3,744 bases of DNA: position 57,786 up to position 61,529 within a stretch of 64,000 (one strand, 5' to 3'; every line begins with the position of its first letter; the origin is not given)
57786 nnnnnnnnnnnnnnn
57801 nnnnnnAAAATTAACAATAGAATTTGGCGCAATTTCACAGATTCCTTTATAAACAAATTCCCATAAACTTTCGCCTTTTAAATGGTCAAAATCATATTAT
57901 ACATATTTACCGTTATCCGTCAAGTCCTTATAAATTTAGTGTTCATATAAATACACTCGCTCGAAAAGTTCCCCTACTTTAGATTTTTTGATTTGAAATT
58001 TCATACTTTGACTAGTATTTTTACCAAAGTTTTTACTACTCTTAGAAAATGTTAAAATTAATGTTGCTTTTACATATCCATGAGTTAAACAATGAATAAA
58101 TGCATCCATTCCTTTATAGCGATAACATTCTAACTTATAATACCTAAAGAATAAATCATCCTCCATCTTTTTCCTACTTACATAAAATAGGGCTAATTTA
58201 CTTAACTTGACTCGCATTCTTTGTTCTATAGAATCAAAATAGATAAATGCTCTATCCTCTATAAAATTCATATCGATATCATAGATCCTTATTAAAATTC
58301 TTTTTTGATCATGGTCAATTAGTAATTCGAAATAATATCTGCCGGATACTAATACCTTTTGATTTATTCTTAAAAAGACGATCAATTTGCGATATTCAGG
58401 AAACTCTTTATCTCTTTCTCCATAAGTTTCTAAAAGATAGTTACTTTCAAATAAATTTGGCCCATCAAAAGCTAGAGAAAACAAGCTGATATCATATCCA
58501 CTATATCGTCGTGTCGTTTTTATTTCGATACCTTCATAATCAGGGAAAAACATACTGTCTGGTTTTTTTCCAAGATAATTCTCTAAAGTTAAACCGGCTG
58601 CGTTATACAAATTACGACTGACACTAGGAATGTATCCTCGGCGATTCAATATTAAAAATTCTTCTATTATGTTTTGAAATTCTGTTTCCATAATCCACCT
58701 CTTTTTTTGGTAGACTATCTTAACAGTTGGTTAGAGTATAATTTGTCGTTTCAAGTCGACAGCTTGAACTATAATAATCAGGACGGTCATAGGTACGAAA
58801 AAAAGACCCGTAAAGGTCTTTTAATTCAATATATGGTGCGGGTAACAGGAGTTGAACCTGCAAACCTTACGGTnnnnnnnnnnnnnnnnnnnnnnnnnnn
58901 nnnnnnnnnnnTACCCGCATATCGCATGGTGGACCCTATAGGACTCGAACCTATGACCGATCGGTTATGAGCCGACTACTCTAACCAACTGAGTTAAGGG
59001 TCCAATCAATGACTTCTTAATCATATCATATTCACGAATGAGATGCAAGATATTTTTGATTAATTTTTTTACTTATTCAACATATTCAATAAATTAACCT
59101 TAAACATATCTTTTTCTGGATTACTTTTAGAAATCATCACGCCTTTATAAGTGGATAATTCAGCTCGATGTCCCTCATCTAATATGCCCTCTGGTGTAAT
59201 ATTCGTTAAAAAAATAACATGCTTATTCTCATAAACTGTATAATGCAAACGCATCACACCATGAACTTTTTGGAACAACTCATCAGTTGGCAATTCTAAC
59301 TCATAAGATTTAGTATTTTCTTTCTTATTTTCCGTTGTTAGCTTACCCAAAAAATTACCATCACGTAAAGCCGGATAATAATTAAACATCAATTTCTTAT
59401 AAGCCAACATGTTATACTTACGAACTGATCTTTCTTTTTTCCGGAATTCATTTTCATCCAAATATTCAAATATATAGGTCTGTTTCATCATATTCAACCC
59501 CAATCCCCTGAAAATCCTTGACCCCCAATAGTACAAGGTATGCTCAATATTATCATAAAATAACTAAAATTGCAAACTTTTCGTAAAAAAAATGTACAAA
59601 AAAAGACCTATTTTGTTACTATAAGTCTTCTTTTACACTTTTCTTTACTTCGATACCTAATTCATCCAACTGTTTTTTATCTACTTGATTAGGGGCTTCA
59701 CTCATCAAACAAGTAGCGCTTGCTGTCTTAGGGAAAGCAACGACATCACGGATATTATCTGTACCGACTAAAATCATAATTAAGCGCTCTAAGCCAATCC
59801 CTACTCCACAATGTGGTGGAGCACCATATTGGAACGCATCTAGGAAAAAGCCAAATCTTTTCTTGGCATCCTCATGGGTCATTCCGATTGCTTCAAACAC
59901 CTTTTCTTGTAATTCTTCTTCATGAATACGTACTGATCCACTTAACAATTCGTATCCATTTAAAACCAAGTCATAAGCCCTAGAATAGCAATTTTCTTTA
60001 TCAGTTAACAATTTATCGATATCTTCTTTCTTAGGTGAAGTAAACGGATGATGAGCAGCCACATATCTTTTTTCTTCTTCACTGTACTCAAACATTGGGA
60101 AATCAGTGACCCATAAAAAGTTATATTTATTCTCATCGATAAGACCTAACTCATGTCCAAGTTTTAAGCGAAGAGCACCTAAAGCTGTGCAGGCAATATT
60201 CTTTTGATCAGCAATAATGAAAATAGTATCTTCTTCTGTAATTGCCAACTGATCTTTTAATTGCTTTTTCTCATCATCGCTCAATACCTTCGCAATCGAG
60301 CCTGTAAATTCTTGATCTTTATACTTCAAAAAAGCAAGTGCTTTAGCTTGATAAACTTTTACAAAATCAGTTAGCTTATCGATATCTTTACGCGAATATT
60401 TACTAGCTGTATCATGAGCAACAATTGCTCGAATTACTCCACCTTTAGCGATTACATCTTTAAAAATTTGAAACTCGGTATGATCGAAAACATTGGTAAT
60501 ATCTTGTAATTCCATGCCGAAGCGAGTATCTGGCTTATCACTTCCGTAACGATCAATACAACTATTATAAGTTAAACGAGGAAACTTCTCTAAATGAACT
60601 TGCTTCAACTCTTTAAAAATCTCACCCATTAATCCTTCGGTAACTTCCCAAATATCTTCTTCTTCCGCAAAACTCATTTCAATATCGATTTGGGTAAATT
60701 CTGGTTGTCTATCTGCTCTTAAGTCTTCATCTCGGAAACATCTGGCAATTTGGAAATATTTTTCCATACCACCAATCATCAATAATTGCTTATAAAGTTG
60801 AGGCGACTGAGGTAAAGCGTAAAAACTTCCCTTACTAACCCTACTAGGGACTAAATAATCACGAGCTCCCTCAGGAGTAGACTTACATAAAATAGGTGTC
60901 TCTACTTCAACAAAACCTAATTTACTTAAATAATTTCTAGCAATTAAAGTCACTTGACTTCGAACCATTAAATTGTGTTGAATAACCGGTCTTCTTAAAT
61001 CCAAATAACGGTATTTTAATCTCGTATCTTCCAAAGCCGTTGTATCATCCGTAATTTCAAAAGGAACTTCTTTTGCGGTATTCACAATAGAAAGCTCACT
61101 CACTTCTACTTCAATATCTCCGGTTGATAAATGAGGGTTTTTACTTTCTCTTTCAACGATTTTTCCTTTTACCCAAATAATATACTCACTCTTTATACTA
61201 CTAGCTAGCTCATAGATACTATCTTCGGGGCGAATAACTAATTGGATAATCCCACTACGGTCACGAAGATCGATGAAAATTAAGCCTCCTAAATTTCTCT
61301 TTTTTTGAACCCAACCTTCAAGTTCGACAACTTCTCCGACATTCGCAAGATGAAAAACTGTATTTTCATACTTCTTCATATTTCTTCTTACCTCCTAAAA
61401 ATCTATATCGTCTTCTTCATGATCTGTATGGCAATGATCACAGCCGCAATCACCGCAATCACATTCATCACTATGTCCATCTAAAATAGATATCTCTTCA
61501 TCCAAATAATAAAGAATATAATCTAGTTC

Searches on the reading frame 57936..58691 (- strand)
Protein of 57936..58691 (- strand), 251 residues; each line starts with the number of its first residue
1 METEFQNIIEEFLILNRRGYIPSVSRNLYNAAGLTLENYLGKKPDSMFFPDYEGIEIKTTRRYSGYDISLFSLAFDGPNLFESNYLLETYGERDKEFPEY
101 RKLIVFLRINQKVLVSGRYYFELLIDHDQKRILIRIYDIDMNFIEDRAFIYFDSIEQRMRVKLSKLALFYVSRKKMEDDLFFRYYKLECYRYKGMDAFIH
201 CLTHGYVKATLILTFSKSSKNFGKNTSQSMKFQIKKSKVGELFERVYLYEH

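Call 3: search_protein_families(library=pfam, proteins=[window:57936-58691:-], max_evalue=0.1)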
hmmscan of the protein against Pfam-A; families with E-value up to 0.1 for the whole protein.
window:57936-58691:- (251 aa): 1 family
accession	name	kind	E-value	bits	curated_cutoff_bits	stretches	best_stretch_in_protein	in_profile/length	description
PF15515.12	MvaI_BcnI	-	1.4e-25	91.1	25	1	10-243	2-227/227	MvaI/BcnI restriction endonuclease family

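Call 4: search_protein_families(library=ncbifam, proteins=[window:57936-58691:-], max_evalue=0.1)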
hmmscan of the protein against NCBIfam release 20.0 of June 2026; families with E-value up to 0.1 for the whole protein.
window:57936-58691:- (251 aa): 0 families

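Call 5: search_protein_families(library=padloc, proteins=[window:57936-58691:-], max_evalue=0.1)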
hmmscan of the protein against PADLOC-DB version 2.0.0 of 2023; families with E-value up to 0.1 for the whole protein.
window:57936-58691:- (251 aa): 2 families
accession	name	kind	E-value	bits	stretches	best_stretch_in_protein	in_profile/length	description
PDLC03521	REase_II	-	6.9e-13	46.8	1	23-241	22-238/246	Type II restriction enzyme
PDLC03524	REase_II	-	1e-05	23.4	1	16-245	17-253/260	Type II restriction enzyme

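Call 6: search_protein_families(library=phrogs, proteins=[window:57936-58691:-], max_evalue=0.1)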
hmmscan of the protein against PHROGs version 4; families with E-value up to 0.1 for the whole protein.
window:57936-58691:- (251 aa): 0 families

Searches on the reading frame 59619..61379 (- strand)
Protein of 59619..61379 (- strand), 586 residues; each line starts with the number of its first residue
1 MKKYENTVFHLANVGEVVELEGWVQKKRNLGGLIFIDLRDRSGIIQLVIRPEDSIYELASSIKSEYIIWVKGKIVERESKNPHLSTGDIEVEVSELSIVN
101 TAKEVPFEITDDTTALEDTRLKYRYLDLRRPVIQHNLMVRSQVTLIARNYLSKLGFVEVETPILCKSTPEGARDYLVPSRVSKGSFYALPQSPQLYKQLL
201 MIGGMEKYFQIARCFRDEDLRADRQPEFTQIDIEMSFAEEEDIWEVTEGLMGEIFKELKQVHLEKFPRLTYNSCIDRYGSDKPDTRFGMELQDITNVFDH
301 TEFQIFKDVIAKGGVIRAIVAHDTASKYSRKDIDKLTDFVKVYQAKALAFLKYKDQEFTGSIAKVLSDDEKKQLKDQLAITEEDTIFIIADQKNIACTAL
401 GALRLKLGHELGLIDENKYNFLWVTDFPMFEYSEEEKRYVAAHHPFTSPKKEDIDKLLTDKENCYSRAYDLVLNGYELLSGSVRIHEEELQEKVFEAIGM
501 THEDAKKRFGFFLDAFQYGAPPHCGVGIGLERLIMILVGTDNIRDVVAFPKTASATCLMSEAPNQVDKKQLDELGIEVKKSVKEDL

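Call 29: list_cluster_members(proteins=[P0121, P0001, window:59619-61379:-, P0007, P0009])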
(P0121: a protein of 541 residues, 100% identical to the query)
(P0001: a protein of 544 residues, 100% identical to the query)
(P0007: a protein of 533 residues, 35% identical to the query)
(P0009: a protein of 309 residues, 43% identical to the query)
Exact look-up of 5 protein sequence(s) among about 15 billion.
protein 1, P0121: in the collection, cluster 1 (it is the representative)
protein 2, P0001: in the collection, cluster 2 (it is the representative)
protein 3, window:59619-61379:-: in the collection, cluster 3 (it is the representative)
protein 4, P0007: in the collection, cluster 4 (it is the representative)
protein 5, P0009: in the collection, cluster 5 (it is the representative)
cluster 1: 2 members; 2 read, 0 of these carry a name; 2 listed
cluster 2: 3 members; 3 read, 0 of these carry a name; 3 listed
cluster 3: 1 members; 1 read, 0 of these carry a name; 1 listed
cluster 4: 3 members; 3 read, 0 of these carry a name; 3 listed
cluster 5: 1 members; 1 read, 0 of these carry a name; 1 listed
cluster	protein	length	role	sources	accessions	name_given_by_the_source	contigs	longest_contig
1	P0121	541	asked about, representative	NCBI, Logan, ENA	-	-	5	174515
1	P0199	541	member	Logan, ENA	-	-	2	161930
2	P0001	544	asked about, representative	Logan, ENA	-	-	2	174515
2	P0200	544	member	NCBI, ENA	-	-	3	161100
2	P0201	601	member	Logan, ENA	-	-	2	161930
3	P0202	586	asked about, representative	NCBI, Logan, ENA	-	-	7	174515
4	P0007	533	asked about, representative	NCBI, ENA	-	-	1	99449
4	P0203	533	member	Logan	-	-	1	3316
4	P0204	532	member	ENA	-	-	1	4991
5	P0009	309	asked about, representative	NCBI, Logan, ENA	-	-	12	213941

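Call 35: search_protein_families(library=pfam, proteins=[P0201], max_evalue=1)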
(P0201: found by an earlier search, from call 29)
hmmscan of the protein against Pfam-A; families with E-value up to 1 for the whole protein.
P0201 (601 aa): 7 families
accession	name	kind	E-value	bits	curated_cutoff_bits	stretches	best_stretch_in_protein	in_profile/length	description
PF04542.20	Sigma70_r2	-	6.7e-20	71.1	24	1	250-318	1-69/71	Sigma-70 region 2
PF04545.22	Sigma70_r4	-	6.5e-12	45.2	24.1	1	422-471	4-49/50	Sigma-70, region 4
PF04539.22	Sigma70_r3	-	1.2e-10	41.8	25.3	1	330-395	2-67/78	Sigma-70 region 3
PF00140.25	Sigma70_r1_2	-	0.018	15.4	22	1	226-245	15-34/34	Sigma-70 factor, region 1.2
PF02682.21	CT_C_D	-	0.018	15.2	22.1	0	305-384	72-135/202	Carboxyltransferase domain, subdomain C and D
PF20461.3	DUF6714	-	0.058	13.8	27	1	305-356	4-58/161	Family of unknown function (DUF6714)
PF05163.17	DinB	-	0.23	11.9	23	0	504-567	14-72/165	DinB family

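Call 71: find_homologous_proteins(query=window:59619-61379:-, max_evalue=1e-100)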
Query window:59619-61379:- (586 aa): 8000 proteins with E <= 1e-100 among 8000 candidates; the best 120 are listed.
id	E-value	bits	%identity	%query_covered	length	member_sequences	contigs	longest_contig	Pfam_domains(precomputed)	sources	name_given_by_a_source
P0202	0.0e+0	1319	100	100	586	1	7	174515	PF01409.26,PF01336.32,PF02938.20,PF00152.26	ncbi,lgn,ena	-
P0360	0.0e+0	1177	89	100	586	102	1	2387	PF01409.26,PF01336.32,PF02938.20,PF00152.26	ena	-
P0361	0.0e+0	1169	88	100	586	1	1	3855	PF01409.26,PF01336.32,PF02938.20,PF00152.26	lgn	-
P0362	0.0e+0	1166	88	100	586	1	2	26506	PF01409.26,PF01336.32,PF02938.20,PF00152.26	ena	-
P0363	0.0e+0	1166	88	100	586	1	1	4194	PF01409.26,PF01336.32,PF02938.20,PF00152.26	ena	-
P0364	0.0e+0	1166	88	100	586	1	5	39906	PF01409.26,PF01336.32,PF02938.20,PF00152.26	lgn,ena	-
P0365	0.0e+0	1166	88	100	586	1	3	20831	PF01409.26,PF01336.32,PF02938.20,PF00152.26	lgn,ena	-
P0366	0.0e+0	1166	88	100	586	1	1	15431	PF01409.26,PF01336.32,PF02938.20,PF00152.26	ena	-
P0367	0.0e+0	1166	88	100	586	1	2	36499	PF01409.26,PF01336.32,PF02938.20,PF00152.26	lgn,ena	-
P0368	0.0e+0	1165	88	100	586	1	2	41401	PF01409.26,PF01336.32,PF02938.20,PF00152.26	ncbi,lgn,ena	-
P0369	0.0e+0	1165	88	100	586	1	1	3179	PF01409.26,PF01336.32,PF02938.20,PF00152.26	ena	-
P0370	0.0e+0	1164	87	100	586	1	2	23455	PF01409.26,PF01336.32,PF02938.20,PF00152.26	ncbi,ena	-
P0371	0.0e+0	1164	88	100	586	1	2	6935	PF01409.26,PF01336.32,PF02938.20,PF00152.26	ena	-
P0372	0.0e+0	1163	87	100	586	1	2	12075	PF01409.26,PF01336.32,PF02938.20,PF00152.26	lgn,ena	-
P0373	0.0e+0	1163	87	100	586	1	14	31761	PF01409.26,PF01336.32,PF02938.20,PF00152.26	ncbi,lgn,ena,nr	ncbi:MAG TPA: aspartate--tRNA ligase [Candidatus Scybalousia intestinigallinarum]|nr:aspartate--tRNA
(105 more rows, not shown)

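Call 75: find_encoding_contigs(protein=P0373, flank=10000, max_places=3)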
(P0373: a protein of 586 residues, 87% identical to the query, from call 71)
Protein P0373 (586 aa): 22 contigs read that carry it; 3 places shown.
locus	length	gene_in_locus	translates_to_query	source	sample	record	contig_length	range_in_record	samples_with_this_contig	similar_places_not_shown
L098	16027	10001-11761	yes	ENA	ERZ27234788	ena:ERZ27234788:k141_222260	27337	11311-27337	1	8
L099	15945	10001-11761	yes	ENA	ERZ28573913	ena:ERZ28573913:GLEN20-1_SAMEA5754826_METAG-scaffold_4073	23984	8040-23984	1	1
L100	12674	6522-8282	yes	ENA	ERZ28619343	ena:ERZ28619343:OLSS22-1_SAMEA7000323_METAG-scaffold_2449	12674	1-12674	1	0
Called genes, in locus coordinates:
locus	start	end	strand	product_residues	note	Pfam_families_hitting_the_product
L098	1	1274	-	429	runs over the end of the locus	PF01943:Polysacc_synt, PF03023:MurJ (weak), PF01554:MatE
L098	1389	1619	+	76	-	PF13797:Post_transc_reg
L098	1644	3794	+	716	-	PF13328:HD_4, PF01966:HD, PF04607:RelA_SpoT, PF02824:TGS, PF19296:RelA_AH, PF28438:RelA_RIS, PF13291:ACT_4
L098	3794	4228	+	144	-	PF02580:Tyr_Deacylase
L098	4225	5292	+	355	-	PF01594:AI-2E_transport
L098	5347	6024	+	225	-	PF00625:Guanylate_kin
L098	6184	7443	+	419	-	PF13240:Zn_Ribbon_1 (weak)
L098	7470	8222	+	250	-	PF04893:Yip1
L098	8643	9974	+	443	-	PF13393:tRNA-synt_His, PF00587:tRNA-synt_2b, PF03129:HGTP_anticodon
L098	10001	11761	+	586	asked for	PF01336:tRNA_anti-codon, PF01409:tRNA-synt_2d (faint), PF00152:tRNA-synt_2, PF02938:GAD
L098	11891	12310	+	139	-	-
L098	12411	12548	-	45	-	-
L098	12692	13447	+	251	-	PF15515:MvaI_BcnI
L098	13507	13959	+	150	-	-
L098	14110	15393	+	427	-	-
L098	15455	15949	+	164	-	-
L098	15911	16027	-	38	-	?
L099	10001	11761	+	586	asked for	PF01336:tRNA_anti-codon, PF01409:tRNA-synt_2d (faint), PF00152:tRNA-synt_2, PF02938:GAD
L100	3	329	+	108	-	?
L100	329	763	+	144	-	PF02580:Tyr_Deacylase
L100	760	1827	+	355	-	PF01594:AI-2E_transport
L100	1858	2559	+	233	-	PF00625:Guanylate_kin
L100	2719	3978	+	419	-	PF13240:Zn_Ribbon_1 (weak)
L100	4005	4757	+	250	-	PF04893:Yip1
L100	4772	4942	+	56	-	-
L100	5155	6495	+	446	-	PF13393:tRNA-synt_His, PF00587:tRNA-synt_2b, PF03129:HGTP_anticodon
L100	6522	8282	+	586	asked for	PF01336:tRNA_anti-codon, PF01409:tRNA-synt_2d (faint), PF00152:tRNA-synt_2, PF02938:GAD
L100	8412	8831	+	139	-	-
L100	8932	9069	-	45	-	-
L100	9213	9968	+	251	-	PF15515:MvaI_BcnI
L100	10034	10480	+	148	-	-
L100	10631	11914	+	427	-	-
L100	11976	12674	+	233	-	?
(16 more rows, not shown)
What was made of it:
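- L098-L100 agree (call 75).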
